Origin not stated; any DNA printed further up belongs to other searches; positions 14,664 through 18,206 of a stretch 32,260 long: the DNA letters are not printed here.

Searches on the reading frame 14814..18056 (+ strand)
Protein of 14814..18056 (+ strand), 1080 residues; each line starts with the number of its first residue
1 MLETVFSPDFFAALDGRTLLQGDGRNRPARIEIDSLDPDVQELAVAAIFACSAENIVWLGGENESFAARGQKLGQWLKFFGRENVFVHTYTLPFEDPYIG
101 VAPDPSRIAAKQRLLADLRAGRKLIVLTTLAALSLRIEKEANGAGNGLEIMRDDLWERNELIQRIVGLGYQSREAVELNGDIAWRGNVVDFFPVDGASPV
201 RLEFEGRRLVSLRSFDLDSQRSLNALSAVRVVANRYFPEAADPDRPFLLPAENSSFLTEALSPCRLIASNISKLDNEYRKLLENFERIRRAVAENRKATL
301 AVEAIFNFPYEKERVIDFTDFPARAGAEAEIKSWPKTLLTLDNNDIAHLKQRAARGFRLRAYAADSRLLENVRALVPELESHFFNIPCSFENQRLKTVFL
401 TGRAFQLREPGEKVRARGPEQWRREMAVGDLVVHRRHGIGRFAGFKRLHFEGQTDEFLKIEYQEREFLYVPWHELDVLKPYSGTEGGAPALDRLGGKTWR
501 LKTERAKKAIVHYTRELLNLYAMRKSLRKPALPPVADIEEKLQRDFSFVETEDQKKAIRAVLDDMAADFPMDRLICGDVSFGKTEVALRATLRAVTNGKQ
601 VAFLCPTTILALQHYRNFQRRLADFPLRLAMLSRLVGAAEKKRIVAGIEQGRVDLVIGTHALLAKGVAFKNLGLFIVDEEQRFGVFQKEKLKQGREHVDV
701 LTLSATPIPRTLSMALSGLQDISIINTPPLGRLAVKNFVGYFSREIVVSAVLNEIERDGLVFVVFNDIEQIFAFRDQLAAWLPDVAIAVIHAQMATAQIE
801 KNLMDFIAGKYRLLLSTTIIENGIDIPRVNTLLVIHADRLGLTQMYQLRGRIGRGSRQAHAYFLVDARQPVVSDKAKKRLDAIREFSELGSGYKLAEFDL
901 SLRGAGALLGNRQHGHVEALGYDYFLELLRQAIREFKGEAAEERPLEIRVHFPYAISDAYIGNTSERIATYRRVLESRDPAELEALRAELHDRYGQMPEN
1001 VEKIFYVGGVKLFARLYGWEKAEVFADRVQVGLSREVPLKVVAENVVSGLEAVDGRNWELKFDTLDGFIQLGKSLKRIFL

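Call 51: search_protein_families(library=pfam, proteins=[window:14814-18056:+], max_evalue=0.001)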
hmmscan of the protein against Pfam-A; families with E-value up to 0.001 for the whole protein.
window:14814-18056:+ (1080 aa): 6 families
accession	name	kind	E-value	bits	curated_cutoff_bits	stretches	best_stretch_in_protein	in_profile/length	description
PF00270.35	DEAD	-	4.8e-23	82.1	26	1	551-712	1-164/167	DEAD/DEAH box helicase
PF00271.37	Helicase_C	-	3.6e-16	59.8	23.5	1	752-854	10-108/110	Helicase conserved C-terminal domain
PF03461.20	TRCF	-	2.1e-15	57.3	25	1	951-1036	2-87/95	TRCF domain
PF17757.6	UvrB_inter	-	4.8e-15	55.9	22.9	1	149-237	2-91/91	UvrB interaction domain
PF02559.22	CarD_TRCF_RID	-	8.9e-15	55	23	1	427-482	2-57/57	CarD-like/TRCF RID domain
PF04851.21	ResIII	-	3e-05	24.4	22.5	1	552-707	6-162/164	Type III restriction enzyme, res subunit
